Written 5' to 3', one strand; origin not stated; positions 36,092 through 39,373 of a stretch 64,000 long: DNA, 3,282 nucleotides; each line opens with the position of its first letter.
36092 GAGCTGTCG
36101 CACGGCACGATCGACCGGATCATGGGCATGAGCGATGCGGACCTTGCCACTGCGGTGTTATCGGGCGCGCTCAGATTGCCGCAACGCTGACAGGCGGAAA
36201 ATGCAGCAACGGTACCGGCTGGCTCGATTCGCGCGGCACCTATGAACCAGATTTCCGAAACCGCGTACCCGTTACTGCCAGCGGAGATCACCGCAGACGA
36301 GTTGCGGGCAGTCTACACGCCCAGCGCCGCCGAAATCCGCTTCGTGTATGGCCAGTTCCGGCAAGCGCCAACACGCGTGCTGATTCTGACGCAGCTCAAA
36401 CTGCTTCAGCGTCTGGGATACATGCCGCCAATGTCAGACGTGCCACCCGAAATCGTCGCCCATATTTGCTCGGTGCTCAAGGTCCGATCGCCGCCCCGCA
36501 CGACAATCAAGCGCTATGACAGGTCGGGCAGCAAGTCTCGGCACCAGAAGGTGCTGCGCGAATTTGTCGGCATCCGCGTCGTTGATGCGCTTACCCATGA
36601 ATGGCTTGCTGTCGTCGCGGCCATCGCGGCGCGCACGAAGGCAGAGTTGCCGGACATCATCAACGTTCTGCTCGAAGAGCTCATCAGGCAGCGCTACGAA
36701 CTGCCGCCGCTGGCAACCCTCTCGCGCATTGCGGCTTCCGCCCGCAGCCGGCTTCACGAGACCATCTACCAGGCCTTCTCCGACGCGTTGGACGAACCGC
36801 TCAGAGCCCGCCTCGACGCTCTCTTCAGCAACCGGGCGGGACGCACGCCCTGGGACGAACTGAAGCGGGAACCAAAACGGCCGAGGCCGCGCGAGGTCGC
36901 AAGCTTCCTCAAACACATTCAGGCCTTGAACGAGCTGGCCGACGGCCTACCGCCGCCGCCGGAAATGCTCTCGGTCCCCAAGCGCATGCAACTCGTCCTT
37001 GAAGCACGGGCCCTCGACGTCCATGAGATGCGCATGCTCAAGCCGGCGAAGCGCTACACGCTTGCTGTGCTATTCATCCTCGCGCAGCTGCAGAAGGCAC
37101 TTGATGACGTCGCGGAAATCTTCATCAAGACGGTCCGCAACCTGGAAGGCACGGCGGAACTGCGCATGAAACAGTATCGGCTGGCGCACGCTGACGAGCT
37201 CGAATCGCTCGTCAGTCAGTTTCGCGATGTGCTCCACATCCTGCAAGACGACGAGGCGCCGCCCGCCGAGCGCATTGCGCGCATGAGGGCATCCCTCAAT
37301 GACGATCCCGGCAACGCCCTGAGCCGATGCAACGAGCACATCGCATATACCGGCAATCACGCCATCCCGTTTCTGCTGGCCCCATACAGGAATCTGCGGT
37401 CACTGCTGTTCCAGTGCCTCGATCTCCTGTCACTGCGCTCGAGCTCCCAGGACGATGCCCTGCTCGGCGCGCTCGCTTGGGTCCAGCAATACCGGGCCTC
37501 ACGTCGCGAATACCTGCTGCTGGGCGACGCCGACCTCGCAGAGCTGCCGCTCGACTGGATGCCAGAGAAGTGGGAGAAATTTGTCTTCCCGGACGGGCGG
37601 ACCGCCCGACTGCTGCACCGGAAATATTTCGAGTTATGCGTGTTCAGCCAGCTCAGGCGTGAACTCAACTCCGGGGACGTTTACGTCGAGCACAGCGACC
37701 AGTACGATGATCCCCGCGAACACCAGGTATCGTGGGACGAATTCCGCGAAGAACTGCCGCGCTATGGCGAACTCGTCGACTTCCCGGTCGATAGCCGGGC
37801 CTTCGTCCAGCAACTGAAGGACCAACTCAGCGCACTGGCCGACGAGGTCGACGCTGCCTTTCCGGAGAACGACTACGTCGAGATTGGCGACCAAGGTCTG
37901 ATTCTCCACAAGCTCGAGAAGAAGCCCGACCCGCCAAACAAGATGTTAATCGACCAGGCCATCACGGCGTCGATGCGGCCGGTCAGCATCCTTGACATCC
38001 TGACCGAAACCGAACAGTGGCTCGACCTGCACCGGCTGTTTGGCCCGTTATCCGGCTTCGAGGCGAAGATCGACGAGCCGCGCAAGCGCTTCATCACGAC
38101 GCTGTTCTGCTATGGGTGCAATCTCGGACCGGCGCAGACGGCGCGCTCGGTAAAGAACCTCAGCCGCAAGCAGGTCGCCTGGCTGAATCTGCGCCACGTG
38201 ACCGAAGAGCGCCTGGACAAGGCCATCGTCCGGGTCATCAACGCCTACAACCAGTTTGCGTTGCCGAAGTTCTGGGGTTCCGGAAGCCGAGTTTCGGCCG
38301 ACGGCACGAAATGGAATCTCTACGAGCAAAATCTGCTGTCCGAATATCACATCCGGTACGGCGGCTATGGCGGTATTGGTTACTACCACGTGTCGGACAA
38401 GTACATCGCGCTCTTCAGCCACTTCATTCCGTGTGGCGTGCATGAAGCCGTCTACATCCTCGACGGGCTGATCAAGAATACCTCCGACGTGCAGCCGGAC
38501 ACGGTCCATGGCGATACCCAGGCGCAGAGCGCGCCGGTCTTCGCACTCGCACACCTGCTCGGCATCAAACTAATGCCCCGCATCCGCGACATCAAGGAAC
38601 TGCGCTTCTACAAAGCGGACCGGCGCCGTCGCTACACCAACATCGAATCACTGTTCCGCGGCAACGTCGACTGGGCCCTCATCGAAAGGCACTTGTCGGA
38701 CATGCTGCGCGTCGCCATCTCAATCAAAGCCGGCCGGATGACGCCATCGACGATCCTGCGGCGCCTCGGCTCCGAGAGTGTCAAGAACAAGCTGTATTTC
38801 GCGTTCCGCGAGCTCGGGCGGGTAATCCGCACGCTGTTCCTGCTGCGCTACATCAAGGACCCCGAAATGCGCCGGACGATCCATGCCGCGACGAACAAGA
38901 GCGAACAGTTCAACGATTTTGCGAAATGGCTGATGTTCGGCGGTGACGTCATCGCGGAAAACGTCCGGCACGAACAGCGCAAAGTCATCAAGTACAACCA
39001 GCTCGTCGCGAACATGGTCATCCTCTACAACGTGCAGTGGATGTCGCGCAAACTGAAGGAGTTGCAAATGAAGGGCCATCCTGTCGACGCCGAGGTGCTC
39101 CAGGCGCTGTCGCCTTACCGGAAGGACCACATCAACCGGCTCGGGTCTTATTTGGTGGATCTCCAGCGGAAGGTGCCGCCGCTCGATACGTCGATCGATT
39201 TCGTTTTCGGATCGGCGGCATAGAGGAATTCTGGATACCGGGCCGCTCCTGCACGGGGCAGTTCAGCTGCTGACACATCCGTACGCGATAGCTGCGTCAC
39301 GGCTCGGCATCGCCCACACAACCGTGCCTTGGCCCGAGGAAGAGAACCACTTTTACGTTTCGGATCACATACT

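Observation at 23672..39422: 15.7-kb Tn3-family (Tn4651-like TnpS/TnpT) transposon inserted precisely into ansB, with intact 46-bp terminal repeats and 5-bp GTTCA target duplication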

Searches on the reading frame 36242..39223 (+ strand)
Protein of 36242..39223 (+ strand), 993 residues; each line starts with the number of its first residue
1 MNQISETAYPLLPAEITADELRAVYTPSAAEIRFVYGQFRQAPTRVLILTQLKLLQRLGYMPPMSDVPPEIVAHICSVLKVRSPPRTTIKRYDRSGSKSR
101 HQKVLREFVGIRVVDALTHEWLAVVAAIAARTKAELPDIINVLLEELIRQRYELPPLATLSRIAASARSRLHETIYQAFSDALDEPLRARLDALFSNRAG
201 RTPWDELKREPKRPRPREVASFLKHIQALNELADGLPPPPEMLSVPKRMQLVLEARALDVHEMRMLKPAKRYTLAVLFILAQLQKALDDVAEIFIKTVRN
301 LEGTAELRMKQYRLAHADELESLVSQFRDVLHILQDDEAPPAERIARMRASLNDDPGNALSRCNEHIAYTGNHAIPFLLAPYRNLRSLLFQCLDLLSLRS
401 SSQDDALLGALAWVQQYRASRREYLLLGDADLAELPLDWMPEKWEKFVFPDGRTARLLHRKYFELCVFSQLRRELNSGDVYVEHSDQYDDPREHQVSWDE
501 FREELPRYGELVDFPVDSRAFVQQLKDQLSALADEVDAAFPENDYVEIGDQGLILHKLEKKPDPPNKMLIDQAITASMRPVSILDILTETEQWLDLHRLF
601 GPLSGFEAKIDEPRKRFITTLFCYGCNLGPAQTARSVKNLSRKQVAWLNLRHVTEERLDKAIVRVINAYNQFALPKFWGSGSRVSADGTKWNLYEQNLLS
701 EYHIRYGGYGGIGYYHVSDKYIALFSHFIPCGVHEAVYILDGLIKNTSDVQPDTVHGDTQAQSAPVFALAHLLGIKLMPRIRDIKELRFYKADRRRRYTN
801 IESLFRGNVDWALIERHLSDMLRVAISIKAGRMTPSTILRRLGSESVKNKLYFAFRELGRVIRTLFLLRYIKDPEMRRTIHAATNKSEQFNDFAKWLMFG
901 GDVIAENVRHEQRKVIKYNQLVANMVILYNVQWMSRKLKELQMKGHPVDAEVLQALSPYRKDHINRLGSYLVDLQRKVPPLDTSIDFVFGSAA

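Call 7: search_protein_families(library=pfam, proteins=[window:36242-39223:+])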
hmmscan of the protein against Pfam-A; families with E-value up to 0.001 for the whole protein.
window:36242-39223:+ (993 aa): 2 families
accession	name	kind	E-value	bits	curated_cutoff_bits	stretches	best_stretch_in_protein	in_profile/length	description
PF01526.23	DDE_Tnp_Tn3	-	2e-148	494.8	24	1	585-970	1-389/389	Tn3 transposase DDE domain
PF13700.11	DUF4158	-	1.2e-23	84.2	27.4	1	4-167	5-165/165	Domain of unknown function (DUF4158)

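Call 19: find_encoding_contigs(protein=window:36242-39223:+, flank=10000, max_places=10)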
Protein window:36242-39223:+ (993 aa): 3 contigs read that carry it; 3 places shown.
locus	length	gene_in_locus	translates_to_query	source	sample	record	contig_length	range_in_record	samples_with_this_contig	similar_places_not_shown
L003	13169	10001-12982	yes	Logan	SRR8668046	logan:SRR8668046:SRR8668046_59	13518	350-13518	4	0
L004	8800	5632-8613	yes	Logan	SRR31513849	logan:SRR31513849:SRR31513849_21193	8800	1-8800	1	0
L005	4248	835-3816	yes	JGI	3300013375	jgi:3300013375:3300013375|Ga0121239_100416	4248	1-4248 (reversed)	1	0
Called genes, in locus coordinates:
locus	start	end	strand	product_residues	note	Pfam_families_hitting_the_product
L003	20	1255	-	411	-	PF00072:Response_reg, PF00563:EAL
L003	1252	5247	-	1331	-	PF02743:dCache_1, PF00989:PAS, PF13188:PAS_8 (weak), PF08447:PAS_3, PF00512:HisKA, PF02518:HATPase_c, PF00072:Response_reg, PF01627:Hpt, +5 more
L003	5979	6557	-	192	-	-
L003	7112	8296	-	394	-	PF00589:Phage_integrase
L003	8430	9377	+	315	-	PF11740:KfrA_N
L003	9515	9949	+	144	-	-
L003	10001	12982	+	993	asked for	PF13700:DUF4158, PF01526:DDE_Tnp_Tn3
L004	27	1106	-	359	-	PF02743:dCache_1, PF22588:dCache_1_like (faint)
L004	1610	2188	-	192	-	-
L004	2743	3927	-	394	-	PF00589:Phage_integrase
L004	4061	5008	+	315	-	PF11740:KfrA_N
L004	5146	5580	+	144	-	-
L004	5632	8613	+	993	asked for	PF13700:DUF4158, PF01526:DDE_Tnp_Tn3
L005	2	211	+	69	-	?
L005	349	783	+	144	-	-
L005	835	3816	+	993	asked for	PF13700:DUF4158, PF01526:DDE_Tnp_Tn3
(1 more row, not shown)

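Call 32: search_protein_families(library=ncbifam, proteins=[window:36242-39223:+], max_evalue=0.01)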
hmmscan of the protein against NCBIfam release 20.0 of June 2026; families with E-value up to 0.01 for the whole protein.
window:36242-39223:+ (993 aa): 1 family
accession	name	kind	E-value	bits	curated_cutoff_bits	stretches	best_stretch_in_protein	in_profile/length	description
NF033527.1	transpos_Tn3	equivalog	6.6e-214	712.8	500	1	18-971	3-952/954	Tn3 family transposase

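Call 39: search_protein_families(library=pfam, proteins=[L003:5979-6557:-], max_evalue=0.01)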
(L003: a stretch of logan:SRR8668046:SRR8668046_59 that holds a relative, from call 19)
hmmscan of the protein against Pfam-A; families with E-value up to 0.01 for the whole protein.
L003:5979-6557:- (192 aa): 0 families

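Call 77: search_solved_structures(query=window:36242-39223:+, show_alignments=1)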
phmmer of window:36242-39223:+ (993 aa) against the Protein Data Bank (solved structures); distinct sequences matched with E-value up to 0.001: 2.
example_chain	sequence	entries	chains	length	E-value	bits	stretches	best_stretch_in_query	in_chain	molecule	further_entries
7qd4_A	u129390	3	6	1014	1.9e-81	277.6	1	23-971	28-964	Transposase for transposon Tn4430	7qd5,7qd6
7qd8_A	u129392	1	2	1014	2.6e-81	277.1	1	23-971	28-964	Transposase for transposon Tn4430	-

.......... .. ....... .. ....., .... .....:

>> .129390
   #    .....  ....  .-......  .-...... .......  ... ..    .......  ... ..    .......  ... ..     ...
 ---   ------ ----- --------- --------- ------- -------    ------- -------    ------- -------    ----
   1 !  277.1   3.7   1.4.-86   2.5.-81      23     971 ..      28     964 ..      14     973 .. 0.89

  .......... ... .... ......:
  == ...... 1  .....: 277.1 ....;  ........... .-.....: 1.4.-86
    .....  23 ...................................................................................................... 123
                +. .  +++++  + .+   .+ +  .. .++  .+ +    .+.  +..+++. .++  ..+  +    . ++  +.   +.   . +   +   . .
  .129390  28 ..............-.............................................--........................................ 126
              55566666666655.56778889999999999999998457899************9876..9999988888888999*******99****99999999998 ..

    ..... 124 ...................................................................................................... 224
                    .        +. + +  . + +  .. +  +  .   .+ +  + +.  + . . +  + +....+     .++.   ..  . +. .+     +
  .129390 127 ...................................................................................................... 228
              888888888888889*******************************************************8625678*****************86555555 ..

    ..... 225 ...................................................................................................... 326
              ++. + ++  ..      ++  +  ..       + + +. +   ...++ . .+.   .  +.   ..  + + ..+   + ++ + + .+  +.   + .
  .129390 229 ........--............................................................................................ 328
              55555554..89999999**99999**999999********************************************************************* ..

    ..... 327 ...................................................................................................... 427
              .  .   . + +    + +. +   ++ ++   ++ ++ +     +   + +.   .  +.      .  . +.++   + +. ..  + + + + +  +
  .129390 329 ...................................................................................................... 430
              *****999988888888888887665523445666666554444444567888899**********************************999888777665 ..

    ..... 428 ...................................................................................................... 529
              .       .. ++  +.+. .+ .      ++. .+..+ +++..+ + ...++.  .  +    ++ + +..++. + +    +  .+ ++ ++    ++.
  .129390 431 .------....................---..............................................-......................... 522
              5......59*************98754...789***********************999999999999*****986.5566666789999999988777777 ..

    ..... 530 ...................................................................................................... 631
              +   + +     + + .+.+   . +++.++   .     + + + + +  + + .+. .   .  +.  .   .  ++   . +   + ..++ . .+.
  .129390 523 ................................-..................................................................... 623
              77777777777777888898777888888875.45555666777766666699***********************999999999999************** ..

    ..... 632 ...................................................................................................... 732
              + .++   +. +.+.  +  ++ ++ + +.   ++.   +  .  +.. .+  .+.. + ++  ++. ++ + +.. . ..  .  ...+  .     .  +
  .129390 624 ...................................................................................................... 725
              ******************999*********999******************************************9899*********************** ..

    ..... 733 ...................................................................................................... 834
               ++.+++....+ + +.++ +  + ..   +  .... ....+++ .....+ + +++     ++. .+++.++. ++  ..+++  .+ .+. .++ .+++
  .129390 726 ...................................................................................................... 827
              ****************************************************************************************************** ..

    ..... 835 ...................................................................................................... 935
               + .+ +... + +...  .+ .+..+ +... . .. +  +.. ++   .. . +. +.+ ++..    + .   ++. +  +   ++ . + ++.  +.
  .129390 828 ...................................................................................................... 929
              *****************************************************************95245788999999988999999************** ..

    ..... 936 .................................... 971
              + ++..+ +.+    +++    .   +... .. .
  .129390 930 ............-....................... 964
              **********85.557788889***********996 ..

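Call 79: search_solved_structures(query=L003:20-1255:-, max_evalue=1e-10)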
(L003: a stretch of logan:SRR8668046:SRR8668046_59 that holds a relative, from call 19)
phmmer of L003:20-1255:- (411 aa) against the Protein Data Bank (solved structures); distinct sequences matched with E-value up to 1e-10: 39.
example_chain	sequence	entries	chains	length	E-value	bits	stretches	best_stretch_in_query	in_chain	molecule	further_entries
3sy8_A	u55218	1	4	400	5.8e-54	187.1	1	12-394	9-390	RocR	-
5m1t_A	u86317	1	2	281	1.7e-46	162.5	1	149-389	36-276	MucR Phosphodiesterase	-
4rni_A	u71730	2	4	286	2.1e-45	158.9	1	147-389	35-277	Motility regulator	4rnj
4rnh_A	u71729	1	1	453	7.5e-45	157.1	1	147-389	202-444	Motility regulator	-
4rnf_A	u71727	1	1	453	1.8e-43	152.5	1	147-389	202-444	Motility regulator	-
4hu3_A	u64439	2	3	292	4.4e-41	144.7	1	147-393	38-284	Oxygen sensor protein DosP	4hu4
9cmf_A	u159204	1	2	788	4.8e-40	141.3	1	147-393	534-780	Oxygen sensor protein DosP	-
9clo_A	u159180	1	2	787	4.8e-40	141.3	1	147-393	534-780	Oxygen sensor protein DosP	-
9bgv_A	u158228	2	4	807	5e-40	141.2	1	147-393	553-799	Oxygen sensor protein DosP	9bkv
9cdr_A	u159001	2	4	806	5.1e-40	141.2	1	147-393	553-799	Oxygen sensor protein DosP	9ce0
8arv_A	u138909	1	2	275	2.2e-37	132.5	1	147-391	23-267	Bifunctional diguanylate cyclase/phosphodiesterase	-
3u2e_A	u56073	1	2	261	4.2e-37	131.6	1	147-389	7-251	GGDEF family protein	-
3s83_A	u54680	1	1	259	4.9e-37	131.4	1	147-389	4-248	GGDEF family protein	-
5m3c_A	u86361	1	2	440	8.1e-37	130.6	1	148-389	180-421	Diguanylate cyclase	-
4hjf_A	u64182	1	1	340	8.3e-37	130.6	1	147-389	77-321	GGDEF family protein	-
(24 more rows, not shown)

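Call 89: search_dna_similar(query=window:36242-39223:+, collection=plasmids, mode=protein, max_rows=60, rows=spread, max_evalue=1e-20)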
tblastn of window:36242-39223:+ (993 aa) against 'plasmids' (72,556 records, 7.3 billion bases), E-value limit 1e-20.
The search stops at 5000 records and this limit was reached: more records match than are counted here, and every count below describes the 5000 best-scoring records only.
Records with a match: at least 5000; places in all: 11043; records where one place covers at least 80% of the query: 556.
Best place of each record, by identity: 95-99% 1; 80-90% 48; 60-80% 72; <60% 4879.
By first word of the organism name: Klebsiella 1892; Escherichia 1177; Salmonella 409; Enterobacter 307; Citrobacter 142; Xanthomonas 128; Pseudomonas 111; Bacillus 89; Burkholderia 65; Ralstonia 58; and 104 more.
By predicted mobility (MOB-suite, as given by PLSDB): conjugative 3018; non-mobilizable 1085; mobilizable 897.
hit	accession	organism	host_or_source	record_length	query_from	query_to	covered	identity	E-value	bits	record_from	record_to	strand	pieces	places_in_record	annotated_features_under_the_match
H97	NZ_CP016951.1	Cupriavidus taiwanensis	Mimosa,single cell,nodules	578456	1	993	100%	95.6%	0e+0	1790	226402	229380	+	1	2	Tn3 family transposase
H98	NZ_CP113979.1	Ralstonia pseudosolanacearum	Cucurbita maxima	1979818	1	993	100%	71.0%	0e+0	1335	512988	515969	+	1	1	none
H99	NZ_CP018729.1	Xanthomonas hortorum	Solanum lycopersicum,tomato leaf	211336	1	981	99%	51.4%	0e+0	873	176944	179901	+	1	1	Tn3 family transposase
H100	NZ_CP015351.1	Bacillus thuringiensis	Caenorhabditis elegans,whole organism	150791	1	981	99%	41.0%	0e+0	709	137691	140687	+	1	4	Tn3 family transposase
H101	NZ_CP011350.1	Bacillus thuringiensis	tobacco,single cell,roots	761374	1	985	99%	38.9%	0e+0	604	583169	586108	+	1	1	Tn3 family transposase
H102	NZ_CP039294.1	Pseudomonas aeruginosa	Homo sapiens,blood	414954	1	993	100%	36.4%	1e-156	520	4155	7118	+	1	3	Tn3 family transposase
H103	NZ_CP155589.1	Ralstonia solanacearum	Musa sp.,cell culture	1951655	1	976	98%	33.5%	2e-123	423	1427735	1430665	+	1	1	none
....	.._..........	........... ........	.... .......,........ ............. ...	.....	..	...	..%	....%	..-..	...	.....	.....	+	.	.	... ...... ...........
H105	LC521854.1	Klebsiella pneumoniae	Homo sapiens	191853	239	970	74%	25.6%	1e-47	193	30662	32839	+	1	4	transposase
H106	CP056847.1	Escherichia coli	culture,Wastewater influent sample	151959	409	978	57%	31.1%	9e-63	241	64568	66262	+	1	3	none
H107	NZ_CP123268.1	Escherichia coli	chicken,individual chicken feces,feces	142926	409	978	57%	31.1%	9e-63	241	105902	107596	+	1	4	none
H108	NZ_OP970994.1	Salmonella enterica subsp. enterica serovar Typhimurium ...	-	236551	409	978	57%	31.1%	9e-63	241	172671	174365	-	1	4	none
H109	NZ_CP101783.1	Klebsiella pneumoniae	Homo sapiens,pure culture,sputum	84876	409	978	57%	31.1%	9e-63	241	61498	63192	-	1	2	none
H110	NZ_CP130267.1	Klebsiella pneumoniae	elephant,mixed culture,feces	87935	409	978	57%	31.1%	9e-63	241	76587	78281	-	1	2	none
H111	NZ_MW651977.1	Escherichia coli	-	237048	409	978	57%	31.1%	9e-63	241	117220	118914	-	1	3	none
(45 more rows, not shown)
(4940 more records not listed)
